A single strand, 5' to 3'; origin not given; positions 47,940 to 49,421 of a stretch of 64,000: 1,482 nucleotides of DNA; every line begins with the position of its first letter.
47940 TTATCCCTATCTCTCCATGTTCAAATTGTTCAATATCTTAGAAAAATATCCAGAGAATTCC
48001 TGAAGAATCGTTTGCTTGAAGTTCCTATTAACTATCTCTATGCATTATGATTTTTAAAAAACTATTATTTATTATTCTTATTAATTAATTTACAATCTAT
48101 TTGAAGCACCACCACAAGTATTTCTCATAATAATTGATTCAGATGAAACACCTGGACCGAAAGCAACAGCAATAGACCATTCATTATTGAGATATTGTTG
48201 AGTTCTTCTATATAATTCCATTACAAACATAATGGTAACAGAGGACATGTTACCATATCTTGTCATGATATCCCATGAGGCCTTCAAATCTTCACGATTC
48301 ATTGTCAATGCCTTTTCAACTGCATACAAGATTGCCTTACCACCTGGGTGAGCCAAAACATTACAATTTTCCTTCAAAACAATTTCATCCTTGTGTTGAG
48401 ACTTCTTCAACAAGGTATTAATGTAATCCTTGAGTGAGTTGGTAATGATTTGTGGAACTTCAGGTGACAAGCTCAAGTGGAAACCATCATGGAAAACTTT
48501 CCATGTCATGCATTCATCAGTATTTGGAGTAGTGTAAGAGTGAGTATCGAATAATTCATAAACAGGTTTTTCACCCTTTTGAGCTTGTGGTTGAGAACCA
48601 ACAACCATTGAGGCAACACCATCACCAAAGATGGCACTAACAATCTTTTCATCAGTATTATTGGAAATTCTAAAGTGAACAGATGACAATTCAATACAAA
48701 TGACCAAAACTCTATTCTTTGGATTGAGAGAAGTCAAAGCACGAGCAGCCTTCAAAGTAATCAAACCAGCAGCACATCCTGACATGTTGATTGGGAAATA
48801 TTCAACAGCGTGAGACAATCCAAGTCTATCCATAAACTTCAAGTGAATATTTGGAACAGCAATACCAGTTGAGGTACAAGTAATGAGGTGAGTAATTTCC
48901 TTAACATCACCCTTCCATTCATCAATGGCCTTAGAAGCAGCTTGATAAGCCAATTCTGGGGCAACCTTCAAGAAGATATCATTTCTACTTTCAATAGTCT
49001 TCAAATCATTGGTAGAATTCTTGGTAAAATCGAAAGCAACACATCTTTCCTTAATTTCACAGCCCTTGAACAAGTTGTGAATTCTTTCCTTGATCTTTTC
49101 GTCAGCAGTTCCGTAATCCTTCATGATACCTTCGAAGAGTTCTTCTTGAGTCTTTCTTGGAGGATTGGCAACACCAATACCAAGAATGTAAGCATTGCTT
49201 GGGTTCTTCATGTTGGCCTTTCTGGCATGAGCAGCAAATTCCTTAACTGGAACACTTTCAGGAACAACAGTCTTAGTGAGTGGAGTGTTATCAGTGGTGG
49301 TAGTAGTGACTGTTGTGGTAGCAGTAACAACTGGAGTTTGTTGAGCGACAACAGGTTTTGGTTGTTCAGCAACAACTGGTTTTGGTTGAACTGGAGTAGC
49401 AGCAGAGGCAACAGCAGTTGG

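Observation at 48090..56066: Steely-type hybrid megasynthase: reducing type I PKS fused in one 8-kb exon to a chalcone-synthase-like type III PKS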

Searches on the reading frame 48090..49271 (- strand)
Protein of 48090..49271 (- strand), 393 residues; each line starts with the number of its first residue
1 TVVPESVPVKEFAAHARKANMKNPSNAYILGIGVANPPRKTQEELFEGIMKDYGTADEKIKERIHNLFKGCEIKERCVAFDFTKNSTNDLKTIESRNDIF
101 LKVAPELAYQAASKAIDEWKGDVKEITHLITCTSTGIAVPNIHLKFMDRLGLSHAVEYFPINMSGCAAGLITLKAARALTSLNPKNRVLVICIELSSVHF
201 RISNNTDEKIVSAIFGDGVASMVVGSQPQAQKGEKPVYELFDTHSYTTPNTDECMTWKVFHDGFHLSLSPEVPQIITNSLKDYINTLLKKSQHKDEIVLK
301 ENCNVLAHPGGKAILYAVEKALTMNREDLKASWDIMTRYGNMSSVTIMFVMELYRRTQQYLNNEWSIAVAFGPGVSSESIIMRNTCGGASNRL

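Call 8: find_homologous_proteins(query=window:48090-49271:-, max_evalue=1e-10)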
Query window:48090-49271:- (393 aa): 212 proteins with E <= 1e-10 among 3035 candidates; the best 120 are listed.
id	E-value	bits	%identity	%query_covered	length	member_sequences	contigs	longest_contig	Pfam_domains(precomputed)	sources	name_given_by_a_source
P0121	1.5e-58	217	32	91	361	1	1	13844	PF02797.22,PF08545.17,PF08541.17,PF08392.19,PF00195.26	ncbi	-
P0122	6.7e-50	188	34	93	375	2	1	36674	PF02797.22,PF08545.17,PF08541.17,PF08392.19,PF00195.26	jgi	jgi:predicted naringenin-chalcone synthase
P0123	6.4e-49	185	33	91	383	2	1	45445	PF02797.22,PF08545.17,PF08541.17,PF08392.19,PF00195.26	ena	-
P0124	7.0e-48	182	35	92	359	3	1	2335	PF02797.22,PF08541.17,PF08392.19,PF00195.26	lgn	-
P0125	1.3e-46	177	32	92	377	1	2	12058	PF02797.22,PF08545.17,PF08541.17,PF08392.19,PF00195.26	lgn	-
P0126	3.2e-46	176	31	91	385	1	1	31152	PF02797.22,PF08545.17,PF08392.19,PF00195.26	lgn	-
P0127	5.9e-46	175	34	89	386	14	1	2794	PF02797.22,PF08545.17,PF08392.19,PF00195.26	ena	-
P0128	7.0e-46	175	34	83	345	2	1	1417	PF02797.22,PF08541.17,PF08392.19,PF00195.26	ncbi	-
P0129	8.4e-46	175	32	91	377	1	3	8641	PF02797.22,PF08545.17,PF08541.17,PF08392.19,PF00195.26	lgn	-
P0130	1.5e-45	174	32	91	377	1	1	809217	PF02797.22,PF08545.17,PF08541.17,PF08392.19,PF00195.26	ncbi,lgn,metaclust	metaclust:status=active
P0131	4.2e-45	172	32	92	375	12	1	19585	PF02797.22,PF08545.17,PF08541.17,PF08392.19,PF00195.26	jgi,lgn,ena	-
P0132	5.5e-45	172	31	91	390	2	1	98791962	PF02797.22,PF08545.17,PF08541.17,PF08392.19,PF00195.26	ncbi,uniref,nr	ncbi:hypothetical protein K2173_000481 [Erythroxylum novogranatense]|uniref:Chalcone synthase n=1 Ta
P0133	7.7e-45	172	33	92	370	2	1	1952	PF02797.22,PF08541.17,PF08392.19,PF00195.26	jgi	jgi:predicted naringenin-chalcone synthase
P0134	2.1e-44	170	34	91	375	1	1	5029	PF02797.22,PF08545.17,PF08541.17,PF08392.19,PF00195.26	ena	-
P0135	2.7e-44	170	31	91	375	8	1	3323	PF02797.22,PF08545.17,PF08541.17,PF08392.19,PF00195.26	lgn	-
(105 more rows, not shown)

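Call 10: search_solved_structures(query=window:48090-49271:-, max_evalue=1e-10, show_alignments=2)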
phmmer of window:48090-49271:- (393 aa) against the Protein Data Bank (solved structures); distinct sequences matched with E-value up to 1e-10: 103 (the best 60 are shown).
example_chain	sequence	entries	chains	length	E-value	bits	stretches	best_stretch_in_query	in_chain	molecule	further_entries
2h84_A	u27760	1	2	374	5.7e-79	269.1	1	20-385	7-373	Steely1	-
1z1e_A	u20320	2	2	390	1.3e-52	182.3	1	25-384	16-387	stilbene synthase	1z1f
7f0e_A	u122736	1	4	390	1.7e-49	172.1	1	26-383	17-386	EnPKS2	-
1i8b_A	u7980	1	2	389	1e-48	169.5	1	17-384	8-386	CHALCONE SYNTHASE 2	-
1ee0_A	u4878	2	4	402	2.5e-48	168.2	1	27-385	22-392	2-PYRONE SYNTHASE | PYRONE SYNTHASE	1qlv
1i89_A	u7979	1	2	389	2.6e-48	168.2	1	17-384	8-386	CHALCONE SYNTHASE 2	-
1bi5_A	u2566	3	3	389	2.6e-48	168.1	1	17-384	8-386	CHALCONE SYNTHASE | PROTEIN (CHALCONE SYNTHASE)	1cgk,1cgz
1bq6_A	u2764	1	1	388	2.7e-48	168.1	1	17-384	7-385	CHALCONE SYNTHASE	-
1i88_A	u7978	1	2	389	3.5e-48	167.7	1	17-384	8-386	CHALCONE SYNTHASE 2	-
1i86_A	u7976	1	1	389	3.5e-48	167.7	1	17-384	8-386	CHALCONE SYNTHASE 2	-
2d3m_A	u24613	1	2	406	1.3e-47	165.9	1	5-383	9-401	pentaketide chromone synthase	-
2d51_A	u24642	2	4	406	1.3e-47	165.9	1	5-383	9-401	pentaketide chromone synthase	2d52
1jwx_A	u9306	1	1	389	3.3e-47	164.5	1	17-384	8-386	CHALCONE SYNTHASE 2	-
1d6i_A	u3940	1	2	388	3.5e-47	164.4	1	17-384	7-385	CHALCONE SYNTHASE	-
1d6h_A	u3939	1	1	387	3.7e-47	164.4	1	17-384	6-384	CHALCONE SYNTHASE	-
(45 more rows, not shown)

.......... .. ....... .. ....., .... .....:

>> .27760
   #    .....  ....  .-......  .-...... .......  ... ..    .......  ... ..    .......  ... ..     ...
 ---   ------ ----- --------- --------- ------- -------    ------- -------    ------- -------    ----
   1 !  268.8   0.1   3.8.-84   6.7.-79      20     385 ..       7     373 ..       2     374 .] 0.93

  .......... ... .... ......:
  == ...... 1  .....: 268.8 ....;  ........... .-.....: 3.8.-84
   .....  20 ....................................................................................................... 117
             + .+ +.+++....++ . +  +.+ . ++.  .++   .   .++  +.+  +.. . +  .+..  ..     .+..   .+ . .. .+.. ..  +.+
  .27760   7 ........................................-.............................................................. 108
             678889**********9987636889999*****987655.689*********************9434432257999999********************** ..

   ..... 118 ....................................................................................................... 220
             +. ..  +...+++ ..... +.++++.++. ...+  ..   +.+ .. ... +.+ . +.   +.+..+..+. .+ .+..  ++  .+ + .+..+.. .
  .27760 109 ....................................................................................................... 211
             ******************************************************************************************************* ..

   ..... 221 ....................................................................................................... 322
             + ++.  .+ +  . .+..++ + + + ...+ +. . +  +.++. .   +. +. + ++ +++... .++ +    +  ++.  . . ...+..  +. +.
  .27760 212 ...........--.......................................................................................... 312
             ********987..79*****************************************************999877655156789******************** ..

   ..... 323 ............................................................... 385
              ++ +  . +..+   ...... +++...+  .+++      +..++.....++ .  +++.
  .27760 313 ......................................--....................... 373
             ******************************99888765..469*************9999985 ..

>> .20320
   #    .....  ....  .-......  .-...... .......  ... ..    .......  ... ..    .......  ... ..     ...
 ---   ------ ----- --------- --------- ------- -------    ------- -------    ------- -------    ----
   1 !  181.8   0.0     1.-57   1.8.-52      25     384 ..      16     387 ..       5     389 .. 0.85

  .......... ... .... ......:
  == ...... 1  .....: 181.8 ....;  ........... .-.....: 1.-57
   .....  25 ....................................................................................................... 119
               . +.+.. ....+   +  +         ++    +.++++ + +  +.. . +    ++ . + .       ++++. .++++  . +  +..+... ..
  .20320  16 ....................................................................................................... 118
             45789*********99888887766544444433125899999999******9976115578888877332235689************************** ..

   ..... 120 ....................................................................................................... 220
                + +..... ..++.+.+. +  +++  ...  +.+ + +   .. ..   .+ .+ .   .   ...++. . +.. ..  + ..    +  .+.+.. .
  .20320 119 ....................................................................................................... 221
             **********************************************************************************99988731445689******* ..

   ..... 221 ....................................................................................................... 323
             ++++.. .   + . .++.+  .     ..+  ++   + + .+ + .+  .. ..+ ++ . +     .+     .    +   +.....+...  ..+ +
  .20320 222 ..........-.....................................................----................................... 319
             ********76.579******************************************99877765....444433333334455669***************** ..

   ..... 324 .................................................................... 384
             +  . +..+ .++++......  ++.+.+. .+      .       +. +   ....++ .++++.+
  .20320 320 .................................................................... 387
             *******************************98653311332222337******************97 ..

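Call 18: search_protein_representatives(protein=window:48090-49271:-)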
Query: 393 residues. Proteins with E-value up to 0.001 (for the whole library): 4329; up to 1e-10: 2368; up to 1e-30: 582. The best 150 are listed.
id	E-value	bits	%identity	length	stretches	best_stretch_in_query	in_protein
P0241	0.0e+00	1545.8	29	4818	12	27-388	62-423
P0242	1.5e-224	761.3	84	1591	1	3-391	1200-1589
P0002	3.7e-199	677.8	74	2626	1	2-391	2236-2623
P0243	6.9e-83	295.1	43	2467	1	24-384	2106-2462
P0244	7.0e-73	262.2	36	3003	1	20-385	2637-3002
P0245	1.1e-71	258.3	37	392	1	23-384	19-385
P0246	8.1e-70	252.1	37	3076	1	24-384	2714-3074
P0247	5.5e-64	233.0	31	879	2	102-383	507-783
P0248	3.0e-62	227.2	36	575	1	25-383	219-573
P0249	5.0e-61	223.2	36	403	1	27-384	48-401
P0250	8.7e-61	222.4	35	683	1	22-382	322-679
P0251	1.0e-58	215.6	35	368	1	27-384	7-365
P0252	8.0e-58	212.7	35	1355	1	20-391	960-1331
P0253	8.4e-58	212.6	38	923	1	27-383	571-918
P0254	1.4e-57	211.8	34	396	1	75-384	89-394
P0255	2.6e-57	211.0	32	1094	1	22-385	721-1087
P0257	6.1e-57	209.8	37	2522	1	29-384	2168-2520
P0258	9.3e-57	209.2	34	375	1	23-385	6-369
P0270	6.1e-51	190.0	35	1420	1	27-384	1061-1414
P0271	8.3e-51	189.6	31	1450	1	29-386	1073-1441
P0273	1.1e-50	189.2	35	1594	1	24-384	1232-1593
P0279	1.1e-47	179.3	32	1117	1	25-383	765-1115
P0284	1.4e-46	175.7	29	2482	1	12-383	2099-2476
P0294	1.6e-44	168.9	34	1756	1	25-382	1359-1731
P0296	3.6e-44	167.7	38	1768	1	93-384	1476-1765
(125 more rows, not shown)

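Call 19: list_cluster_members(proteins=[P0242, P0243, P0244, P0246, P0257, P0284, P0241, P0252, P0294, P0296])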
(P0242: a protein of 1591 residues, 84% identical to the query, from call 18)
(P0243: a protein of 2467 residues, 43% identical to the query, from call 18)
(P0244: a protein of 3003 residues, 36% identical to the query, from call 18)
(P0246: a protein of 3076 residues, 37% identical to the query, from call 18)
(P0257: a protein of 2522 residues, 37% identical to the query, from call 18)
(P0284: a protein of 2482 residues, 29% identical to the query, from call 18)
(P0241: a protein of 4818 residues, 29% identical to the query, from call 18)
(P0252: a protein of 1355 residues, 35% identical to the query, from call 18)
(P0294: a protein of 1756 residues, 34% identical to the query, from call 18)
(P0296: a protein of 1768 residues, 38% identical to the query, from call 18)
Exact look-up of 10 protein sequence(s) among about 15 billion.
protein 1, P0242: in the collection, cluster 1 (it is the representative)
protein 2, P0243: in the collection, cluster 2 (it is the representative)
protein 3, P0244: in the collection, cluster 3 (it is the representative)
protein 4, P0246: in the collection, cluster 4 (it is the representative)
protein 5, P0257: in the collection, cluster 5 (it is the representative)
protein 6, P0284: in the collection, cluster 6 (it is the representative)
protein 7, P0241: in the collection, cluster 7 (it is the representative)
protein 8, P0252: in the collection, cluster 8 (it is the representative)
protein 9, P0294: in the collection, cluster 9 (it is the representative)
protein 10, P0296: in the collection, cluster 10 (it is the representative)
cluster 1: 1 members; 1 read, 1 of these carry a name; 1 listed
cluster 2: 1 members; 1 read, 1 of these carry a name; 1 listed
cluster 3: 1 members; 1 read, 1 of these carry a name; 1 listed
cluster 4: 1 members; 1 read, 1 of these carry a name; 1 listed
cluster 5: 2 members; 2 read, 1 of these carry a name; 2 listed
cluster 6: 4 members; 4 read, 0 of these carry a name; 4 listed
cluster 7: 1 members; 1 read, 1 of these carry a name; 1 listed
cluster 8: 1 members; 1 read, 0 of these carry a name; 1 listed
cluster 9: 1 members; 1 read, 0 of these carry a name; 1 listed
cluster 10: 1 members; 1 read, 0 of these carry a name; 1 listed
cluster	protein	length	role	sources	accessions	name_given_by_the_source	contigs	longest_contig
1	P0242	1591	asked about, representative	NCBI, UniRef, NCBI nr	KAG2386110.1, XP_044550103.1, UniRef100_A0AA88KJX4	hypothetical protein C9374_002556 [Naegleria lovaniensis] | Polyketide synthase n=1 Tax=Naegleria lovaniensis TaxID=51637 RepID=A0AA88KJX4_NAELO | uncharacterized protein C9374_002556 [Naegleria lovaniensis]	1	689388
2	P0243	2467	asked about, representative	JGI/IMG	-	acyl transferase domain-containing protein/predicted naringenin-chalcone ...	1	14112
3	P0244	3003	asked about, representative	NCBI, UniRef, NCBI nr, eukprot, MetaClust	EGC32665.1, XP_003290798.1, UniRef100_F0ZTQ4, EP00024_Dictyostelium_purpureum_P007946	hypothetical protein DICPUDRAFT_56948 [Dictyostelium purpureum] | Uncharacterized protein n=1 Tax=Dictyostelium purpureum TaxID=5786 RepID=F0ZTQ4_DICPU | uncharacterized protein DICPUDRAFT_56948 [Dictyostelium purpureum]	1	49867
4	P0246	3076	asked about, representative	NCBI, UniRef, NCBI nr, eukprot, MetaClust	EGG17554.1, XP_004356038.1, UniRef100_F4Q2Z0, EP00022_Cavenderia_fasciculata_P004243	putative polyketide synthase [Cavenderia fasciculata] | Polyketide synthase n=1 Tax=Cavenderia fasciculata TaxID=261658 RepID=F4Q2Z0_CACFS | XP_004356038.1 putative polyketide synthase [Cavenderia fasciculata]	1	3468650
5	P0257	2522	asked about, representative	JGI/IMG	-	-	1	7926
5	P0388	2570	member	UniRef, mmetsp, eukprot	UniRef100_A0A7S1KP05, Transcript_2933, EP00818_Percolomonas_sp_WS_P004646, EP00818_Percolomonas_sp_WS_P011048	Uncharacterized protein n=1 Tax=Percolomonas cosmopolitus TaxID=63605 ... | Transcript_2933/g.11186 ORF Transcript_2933/g.11186 Transcript_2933/m.11186 type:complete ... | CAMPEP_0117439740 /NCGR_PEP_ID=MMETSP0759-20121206/2719_1 /TAXON_ID=63605 ...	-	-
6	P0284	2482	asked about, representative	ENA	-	-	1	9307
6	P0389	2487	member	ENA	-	-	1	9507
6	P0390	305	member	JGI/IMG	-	-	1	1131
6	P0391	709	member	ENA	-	-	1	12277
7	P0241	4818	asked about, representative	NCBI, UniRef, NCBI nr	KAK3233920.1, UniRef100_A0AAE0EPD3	hypothetical protein CYMTET_55809 [Cymbomonas tetramitiformis] | Uncharacterized protein n=1 Tax=Cymbomonas tetramitiformis TaxID=36881 ...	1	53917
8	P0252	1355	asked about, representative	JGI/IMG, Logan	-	-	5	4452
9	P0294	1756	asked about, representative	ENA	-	-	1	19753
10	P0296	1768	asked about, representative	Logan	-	-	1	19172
